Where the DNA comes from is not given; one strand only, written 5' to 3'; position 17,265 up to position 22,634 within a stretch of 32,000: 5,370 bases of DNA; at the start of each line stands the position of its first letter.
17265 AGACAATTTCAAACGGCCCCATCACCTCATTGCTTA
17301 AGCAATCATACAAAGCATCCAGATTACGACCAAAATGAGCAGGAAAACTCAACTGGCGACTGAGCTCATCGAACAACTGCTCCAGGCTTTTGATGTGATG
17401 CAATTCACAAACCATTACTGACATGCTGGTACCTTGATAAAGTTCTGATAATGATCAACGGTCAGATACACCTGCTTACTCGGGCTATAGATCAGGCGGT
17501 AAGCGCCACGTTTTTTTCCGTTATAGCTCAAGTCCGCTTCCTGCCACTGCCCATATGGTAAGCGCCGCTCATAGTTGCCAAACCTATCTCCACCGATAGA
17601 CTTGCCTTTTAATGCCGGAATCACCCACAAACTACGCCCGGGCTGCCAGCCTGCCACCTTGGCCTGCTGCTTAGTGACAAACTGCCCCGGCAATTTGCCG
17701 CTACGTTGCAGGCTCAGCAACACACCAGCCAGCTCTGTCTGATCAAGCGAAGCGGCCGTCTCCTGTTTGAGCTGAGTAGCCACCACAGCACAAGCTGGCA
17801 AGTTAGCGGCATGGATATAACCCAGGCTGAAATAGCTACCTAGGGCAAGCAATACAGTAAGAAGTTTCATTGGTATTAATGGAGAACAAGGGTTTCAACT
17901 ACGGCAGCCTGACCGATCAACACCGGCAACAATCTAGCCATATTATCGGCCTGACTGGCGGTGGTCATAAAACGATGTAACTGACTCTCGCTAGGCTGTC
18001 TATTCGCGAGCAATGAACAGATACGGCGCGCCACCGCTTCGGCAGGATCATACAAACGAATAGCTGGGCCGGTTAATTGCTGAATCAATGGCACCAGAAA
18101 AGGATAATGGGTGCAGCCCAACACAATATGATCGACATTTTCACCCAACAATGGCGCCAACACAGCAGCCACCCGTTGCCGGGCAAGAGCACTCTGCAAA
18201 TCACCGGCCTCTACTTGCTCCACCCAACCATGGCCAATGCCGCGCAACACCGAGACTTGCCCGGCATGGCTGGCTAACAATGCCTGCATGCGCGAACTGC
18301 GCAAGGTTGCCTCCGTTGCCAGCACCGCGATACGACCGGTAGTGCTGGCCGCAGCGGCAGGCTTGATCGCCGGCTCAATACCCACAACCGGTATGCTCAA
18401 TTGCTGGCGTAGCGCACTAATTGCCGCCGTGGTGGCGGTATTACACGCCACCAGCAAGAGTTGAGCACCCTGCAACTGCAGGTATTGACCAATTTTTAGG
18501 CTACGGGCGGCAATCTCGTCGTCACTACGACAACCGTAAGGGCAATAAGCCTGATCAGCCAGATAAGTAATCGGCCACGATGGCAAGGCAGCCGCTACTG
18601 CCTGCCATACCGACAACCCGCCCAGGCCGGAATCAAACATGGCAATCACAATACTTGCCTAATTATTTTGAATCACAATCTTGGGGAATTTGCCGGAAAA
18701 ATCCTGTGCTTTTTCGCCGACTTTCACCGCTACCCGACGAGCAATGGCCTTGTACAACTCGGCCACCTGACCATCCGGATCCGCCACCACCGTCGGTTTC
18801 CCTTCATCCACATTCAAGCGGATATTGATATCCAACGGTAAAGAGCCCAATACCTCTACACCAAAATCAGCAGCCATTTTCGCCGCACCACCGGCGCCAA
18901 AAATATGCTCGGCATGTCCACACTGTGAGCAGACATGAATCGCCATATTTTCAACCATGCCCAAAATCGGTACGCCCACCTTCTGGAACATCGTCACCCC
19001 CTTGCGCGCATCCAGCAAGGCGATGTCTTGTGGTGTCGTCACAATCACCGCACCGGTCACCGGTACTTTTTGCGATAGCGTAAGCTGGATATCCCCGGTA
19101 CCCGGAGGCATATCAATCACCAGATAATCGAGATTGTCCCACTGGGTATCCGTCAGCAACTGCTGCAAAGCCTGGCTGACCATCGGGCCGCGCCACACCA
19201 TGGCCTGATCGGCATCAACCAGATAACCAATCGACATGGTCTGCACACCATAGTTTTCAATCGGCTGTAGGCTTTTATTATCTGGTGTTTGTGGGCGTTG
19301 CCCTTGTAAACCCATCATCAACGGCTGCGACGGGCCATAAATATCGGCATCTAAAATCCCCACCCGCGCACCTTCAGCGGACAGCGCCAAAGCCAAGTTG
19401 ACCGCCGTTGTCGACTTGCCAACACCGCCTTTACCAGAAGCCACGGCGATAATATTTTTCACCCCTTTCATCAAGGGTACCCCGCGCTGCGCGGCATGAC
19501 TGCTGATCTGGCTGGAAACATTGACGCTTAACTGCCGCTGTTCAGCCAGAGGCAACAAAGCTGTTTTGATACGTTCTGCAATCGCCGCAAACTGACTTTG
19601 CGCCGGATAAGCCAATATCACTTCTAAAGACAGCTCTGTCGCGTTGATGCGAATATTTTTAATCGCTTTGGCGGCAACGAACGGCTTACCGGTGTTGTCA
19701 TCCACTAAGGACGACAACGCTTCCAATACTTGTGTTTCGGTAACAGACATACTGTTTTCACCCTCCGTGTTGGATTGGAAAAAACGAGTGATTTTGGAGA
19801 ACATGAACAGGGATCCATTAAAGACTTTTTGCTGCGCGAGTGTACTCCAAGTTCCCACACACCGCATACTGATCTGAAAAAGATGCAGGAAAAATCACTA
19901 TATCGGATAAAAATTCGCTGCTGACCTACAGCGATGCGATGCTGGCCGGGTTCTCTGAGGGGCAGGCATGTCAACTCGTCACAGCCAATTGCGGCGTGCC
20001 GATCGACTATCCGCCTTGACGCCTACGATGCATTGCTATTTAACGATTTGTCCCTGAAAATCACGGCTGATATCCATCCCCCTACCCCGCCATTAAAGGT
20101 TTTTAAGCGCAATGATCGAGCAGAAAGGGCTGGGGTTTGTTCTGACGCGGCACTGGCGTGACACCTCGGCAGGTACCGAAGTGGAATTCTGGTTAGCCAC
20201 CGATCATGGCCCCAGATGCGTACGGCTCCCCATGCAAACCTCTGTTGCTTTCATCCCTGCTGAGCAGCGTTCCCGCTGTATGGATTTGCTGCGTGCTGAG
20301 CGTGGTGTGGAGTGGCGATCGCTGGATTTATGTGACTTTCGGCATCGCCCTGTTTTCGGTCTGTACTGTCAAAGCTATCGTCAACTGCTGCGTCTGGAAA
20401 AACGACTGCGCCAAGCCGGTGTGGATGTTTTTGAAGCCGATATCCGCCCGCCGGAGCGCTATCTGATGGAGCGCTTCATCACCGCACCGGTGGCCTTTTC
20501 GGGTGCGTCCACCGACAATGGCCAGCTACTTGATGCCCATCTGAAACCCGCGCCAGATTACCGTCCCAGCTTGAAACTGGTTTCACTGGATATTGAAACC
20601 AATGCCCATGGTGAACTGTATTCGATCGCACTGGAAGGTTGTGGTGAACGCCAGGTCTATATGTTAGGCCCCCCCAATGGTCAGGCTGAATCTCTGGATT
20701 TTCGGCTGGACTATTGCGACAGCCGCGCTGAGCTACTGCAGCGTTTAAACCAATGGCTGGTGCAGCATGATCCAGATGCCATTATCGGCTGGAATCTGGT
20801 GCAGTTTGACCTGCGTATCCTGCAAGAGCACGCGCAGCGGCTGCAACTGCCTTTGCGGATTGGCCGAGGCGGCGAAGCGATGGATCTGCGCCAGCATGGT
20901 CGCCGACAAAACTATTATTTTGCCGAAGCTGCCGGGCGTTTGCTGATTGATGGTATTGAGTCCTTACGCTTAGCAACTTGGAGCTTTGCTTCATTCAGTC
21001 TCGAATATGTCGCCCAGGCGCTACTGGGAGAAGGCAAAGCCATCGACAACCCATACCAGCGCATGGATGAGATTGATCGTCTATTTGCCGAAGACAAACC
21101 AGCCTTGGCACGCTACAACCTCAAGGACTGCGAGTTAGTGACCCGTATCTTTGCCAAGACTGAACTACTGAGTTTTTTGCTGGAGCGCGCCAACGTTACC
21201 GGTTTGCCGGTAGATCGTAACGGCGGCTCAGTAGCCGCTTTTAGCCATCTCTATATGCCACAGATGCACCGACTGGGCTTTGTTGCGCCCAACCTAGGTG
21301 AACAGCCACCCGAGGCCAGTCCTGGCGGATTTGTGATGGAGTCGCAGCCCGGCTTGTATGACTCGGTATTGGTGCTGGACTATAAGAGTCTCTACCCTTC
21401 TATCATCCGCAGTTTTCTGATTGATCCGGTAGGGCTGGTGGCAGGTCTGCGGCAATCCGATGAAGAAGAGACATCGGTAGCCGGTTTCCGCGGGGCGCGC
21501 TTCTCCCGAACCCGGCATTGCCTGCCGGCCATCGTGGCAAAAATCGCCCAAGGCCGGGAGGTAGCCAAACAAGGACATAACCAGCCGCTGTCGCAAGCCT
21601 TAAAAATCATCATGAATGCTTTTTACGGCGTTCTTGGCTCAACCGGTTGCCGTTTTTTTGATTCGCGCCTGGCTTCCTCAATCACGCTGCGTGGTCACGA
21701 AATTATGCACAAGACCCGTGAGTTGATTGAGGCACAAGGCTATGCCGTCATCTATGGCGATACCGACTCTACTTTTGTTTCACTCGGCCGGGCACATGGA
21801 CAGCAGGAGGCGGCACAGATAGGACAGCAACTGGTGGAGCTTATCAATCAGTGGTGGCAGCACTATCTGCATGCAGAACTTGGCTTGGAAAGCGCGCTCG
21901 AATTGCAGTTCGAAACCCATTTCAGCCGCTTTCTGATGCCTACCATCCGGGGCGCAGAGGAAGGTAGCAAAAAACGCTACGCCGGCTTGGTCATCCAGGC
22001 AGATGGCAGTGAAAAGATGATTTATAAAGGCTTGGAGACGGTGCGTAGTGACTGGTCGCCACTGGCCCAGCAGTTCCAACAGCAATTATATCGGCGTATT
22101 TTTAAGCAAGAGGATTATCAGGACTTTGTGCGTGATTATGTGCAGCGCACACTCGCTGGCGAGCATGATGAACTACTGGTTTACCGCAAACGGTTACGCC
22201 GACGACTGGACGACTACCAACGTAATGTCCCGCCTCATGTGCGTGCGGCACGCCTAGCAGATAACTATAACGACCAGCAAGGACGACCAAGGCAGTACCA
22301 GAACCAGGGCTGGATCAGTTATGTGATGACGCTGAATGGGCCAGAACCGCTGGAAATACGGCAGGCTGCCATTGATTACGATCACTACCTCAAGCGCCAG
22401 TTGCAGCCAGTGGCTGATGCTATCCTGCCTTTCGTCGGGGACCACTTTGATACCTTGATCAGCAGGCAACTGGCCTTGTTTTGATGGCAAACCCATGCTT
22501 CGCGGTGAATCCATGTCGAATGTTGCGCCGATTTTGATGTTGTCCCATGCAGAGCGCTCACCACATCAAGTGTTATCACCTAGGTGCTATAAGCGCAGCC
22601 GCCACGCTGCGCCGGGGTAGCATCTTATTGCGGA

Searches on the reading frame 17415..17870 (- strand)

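Call 93: search_protein_families(library=pfam, proteins=[window:17415-17870:-], max_evalue=0.00001)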
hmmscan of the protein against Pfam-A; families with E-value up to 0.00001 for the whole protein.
window:17415-17870:- (151 aa): 1 family
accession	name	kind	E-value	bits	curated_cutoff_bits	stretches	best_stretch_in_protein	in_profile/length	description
PF00545.25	Ribonuclease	-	2.5e-12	47.6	24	1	59-147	12-97/98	ribonuclease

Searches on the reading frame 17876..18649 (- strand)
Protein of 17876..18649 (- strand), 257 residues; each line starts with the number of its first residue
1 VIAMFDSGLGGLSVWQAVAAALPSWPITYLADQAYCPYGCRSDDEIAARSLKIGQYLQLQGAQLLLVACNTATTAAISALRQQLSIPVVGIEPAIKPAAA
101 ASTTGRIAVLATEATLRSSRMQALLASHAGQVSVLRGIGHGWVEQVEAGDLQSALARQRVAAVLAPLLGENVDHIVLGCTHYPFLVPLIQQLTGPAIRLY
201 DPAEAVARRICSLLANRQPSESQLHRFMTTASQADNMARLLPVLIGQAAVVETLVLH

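Call 73: search_protein_families(library=pfam, proteins=[window:17876-18649:-], max_evalue=0.00001)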
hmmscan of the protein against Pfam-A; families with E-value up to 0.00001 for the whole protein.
window:17876-18649:- (257 aa): 1 family
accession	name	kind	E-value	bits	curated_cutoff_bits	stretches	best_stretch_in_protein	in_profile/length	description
PF01177.27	Asp_Glu_race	-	4e-26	92.6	31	1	16-209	18-210/211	Asp/Glu/Hydantoin racemase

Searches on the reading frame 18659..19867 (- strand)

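Call 73: search_protein_families(library=pfam, proteins=[window:18659-19867:-], max_evalue=0.00001)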
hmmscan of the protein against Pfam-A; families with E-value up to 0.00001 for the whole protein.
window:18659-19867:- (402 aa): 6 families
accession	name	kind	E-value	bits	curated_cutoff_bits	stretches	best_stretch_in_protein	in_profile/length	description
PF10609.15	ParA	-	2.2e-105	352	27.1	1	136-379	2-245/246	NUBPL iron-transfer P-loop NTPase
PF01883.24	FeS_assembly_P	-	2.1e-14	54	23.5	1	44-117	1-73/73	Iron-sulfur cluster assembly protein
PF01656.29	CbiA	-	1e-13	51.7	25.4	1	140-357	1-123/125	CobQ/CobB/MinD/ParA nucleotide binding domain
PF13614.12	AAA_31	-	1.8e-11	44.7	27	1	138-258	2-130/177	AAA domain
PF09140.17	MipZ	-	4.6e-10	39.7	20.7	1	139-259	2-112/262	ATPase MipZ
PF00142.24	Fer4_NifH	-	8.9e-08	32.4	25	0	144-185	6-47/271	4Fe-4S iron sulfur cluster binding proteins, NifH/frxC family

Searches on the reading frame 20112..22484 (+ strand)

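Call 73: search_protein_families(library=pfam, proteins=[window:20112-22484:+], max_evalue=0.00001)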
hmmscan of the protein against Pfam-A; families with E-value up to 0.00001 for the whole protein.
window:20112-22484:+ (790 aa): 4 families
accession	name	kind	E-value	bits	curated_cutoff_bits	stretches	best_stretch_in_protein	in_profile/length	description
PF00136.26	DNA_pol_B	-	1.9e-42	146.1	23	1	382-766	20-433/453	DNA polymerase family B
PF22587.1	DNApolII_insertion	-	1.6e-29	102.1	27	1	44-104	1-61/61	DNA polymerase II, insertion domain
PF21474.3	DNApolII_N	-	2.1e-22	79.1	25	1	8-43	1-36/36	DNA polymerase II, N-terminal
PF03104.25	DNA_pol_B_exo1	-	6.1e-08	32.8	23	1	195-284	133-227/242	DNA polymerase family B, exonuclease domain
